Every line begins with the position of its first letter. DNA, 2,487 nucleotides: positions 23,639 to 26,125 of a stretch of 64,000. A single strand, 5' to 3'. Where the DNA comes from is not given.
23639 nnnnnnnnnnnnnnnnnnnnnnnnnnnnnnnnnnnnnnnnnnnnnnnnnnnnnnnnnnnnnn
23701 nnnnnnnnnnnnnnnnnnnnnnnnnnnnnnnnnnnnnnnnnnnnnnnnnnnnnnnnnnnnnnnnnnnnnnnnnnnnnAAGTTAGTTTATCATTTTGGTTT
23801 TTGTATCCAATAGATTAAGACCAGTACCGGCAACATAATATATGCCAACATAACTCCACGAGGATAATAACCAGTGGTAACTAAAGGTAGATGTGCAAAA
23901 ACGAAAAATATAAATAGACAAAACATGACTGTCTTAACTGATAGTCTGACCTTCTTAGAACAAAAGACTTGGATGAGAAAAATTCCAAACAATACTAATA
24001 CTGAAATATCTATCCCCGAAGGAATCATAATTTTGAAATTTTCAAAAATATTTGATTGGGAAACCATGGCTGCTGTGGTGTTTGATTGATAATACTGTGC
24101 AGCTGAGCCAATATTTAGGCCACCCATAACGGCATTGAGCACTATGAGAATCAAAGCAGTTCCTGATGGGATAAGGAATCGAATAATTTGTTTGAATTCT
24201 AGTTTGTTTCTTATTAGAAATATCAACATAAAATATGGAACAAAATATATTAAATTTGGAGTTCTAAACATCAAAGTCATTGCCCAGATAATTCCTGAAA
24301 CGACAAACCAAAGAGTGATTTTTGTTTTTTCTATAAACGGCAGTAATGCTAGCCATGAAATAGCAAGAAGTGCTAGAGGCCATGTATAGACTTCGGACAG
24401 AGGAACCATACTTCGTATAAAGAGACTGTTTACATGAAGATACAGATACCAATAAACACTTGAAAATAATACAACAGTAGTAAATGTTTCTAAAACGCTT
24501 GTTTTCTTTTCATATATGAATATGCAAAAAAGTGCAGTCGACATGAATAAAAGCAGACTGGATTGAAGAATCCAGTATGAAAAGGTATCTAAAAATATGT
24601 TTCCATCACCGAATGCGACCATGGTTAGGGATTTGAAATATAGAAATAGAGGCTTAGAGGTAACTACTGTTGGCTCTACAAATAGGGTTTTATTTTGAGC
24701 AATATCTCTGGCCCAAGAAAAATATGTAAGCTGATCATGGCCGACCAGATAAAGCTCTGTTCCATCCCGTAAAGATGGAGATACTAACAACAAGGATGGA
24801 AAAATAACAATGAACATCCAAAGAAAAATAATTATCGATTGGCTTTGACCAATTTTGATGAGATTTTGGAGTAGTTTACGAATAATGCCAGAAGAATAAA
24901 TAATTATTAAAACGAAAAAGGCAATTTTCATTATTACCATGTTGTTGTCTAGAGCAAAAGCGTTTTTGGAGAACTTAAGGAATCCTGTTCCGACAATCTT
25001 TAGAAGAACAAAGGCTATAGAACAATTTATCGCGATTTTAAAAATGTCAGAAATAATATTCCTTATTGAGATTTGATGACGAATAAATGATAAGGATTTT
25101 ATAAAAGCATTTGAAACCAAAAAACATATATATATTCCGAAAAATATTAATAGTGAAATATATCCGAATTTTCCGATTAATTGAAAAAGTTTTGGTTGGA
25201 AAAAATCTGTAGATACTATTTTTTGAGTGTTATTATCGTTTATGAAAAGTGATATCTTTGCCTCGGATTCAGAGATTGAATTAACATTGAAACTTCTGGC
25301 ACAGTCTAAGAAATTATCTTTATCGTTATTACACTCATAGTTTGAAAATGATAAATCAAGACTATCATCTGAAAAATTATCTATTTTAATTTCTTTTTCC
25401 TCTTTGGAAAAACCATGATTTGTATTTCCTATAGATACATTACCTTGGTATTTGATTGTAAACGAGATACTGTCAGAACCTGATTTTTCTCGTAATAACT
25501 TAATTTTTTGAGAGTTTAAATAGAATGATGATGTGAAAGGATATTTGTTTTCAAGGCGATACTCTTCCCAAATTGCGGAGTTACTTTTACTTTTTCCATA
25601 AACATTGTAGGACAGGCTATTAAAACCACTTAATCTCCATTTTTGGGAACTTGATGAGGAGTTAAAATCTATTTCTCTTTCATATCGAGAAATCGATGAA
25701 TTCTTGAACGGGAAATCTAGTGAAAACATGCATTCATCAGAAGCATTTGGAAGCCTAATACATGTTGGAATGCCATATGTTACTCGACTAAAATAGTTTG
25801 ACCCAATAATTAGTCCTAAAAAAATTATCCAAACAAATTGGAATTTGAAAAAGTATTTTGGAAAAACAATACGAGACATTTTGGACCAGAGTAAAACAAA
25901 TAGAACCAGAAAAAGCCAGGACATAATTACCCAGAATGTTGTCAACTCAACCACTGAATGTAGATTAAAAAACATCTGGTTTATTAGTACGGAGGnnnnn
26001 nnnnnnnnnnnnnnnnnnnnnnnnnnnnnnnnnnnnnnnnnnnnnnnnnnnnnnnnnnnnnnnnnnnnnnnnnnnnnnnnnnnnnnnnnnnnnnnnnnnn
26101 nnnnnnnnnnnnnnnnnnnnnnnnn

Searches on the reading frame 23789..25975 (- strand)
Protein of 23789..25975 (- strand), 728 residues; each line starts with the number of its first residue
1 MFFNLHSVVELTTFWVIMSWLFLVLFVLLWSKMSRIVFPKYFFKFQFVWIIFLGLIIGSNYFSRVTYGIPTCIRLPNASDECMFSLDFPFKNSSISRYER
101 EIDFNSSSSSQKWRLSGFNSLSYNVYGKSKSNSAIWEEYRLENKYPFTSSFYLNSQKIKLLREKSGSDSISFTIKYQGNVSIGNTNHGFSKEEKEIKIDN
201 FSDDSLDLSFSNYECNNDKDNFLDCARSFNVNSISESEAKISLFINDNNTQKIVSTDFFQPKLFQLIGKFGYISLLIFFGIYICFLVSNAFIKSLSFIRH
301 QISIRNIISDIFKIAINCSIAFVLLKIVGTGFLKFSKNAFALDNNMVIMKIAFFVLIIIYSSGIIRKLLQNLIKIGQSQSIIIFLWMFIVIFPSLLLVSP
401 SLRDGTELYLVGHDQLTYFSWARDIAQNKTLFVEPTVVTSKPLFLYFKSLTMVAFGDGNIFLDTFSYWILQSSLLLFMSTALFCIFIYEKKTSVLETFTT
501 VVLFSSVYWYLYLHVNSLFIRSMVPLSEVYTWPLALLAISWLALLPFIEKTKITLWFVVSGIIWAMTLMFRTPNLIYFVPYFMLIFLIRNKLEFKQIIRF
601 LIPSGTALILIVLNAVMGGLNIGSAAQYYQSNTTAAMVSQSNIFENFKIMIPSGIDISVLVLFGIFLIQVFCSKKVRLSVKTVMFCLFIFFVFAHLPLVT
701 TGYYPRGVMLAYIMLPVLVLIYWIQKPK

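Call 50: search_protein_families(library=pfam, proteins=[window:23789-25975:-], max_evalue=0.001)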
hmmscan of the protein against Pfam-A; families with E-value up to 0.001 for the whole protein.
window:23789-25975:- (728 aa): 0 families

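Call 59: search_protein_families(library=pfam, proteins=[window:23789-25975:-], max_evalue=0.1)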
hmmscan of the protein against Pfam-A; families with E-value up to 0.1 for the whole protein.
window:23789-25975:- (728 aa): 1 family
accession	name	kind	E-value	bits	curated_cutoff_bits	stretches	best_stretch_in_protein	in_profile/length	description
PF18994.6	Prophage_tailD1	-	0.058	14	23.6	0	100-132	12-43/84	Prophage endopeptidase tail N-terminal domain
